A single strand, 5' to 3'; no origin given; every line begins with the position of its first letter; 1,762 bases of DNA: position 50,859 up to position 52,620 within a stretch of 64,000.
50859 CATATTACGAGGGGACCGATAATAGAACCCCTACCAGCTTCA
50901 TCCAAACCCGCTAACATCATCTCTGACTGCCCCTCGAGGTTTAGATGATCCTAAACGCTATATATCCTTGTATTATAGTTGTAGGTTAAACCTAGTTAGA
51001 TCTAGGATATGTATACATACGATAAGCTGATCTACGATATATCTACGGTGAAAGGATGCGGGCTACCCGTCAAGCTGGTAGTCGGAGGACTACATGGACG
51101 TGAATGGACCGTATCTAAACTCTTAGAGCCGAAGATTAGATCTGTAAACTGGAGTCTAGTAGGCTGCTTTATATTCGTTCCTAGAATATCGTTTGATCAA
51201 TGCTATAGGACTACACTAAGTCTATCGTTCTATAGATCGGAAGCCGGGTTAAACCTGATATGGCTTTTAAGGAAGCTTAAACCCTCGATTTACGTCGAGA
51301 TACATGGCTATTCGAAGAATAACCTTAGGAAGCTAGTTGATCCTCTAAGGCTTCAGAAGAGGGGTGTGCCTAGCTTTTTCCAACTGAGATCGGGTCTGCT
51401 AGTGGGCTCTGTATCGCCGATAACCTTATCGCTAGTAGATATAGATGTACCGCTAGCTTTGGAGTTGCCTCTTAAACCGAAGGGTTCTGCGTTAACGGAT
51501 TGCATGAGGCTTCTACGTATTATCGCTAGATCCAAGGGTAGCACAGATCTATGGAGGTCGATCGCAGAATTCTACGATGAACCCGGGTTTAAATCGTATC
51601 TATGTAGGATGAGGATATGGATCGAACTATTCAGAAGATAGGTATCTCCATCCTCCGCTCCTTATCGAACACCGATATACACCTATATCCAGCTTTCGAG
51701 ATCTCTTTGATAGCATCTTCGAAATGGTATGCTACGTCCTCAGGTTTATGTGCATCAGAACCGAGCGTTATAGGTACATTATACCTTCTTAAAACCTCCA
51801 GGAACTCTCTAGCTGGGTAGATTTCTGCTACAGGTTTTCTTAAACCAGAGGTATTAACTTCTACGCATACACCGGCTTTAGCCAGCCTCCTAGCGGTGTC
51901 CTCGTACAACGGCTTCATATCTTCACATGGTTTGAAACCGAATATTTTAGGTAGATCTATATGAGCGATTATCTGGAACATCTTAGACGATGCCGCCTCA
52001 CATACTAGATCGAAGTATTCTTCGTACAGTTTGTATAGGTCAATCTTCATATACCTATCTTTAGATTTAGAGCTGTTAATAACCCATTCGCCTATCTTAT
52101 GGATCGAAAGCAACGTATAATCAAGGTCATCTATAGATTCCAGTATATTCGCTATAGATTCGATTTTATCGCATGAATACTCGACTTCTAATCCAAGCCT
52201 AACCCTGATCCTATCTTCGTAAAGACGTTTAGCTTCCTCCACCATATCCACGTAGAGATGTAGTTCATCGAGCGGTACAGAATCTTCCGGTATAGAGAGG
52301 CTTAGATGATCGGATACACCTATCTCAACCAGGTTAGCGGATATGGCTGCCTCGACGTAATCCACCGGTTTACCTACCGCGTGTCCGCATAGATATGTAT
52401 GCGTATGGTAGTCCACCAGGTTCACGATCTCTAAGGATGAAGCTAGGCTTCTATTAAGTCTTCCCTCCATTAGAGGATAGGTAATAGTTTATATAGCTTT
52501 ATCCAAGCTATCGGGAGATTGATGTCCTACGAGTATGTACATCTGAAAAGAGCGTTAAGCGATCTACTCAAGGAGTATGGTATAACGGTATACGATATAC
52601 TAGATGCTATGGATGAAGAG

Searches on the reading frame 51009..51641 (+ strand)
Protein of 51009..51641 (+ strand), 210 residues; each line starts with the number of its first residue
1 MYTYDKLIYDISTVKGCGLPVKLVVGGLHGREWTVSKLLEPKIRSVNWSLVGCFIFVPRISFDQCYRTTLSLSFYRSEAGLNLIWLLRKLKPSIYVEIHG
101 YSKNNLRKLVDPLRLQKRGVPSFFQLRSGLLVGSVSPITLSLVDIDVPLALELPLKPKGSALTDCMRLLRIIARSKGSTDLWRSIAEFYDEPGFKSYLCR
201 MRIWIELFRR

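Call 40: search_protein_families(library=pfam, proteins=[window:51009-51641:+], max_evalue=0.001)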
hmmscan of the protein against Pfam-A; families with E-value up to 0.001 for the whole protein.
window:51009-51641:+ (210 aa): 1 family
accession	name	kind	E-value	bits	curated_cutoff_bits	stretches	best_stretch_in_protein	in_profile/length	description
PF09892.16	DUF2119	-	3.1e-36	125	30.5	1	20-191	4-174/188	Uncharacterized protein conserved in archaea (DUF2119)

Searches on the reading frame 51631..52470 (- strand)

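Call 40: search_protein_families(library=pfam, proteins=[window:51631-52470:-], max_evalue=0.001)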
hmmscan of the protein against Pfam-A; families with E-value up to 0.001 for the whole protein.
window:51631-52470:- (279 aa): 2 families
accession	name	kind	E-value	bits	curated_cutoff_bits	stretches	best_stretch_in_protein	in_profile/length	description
PF02811.25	PHP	-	9.3e-21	75.3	26.4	1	20-208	1-164/164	PHP domain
PF13263.12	PHP_C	-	0.00028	20.8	21.3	1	225-246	9-30/56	PHP-associated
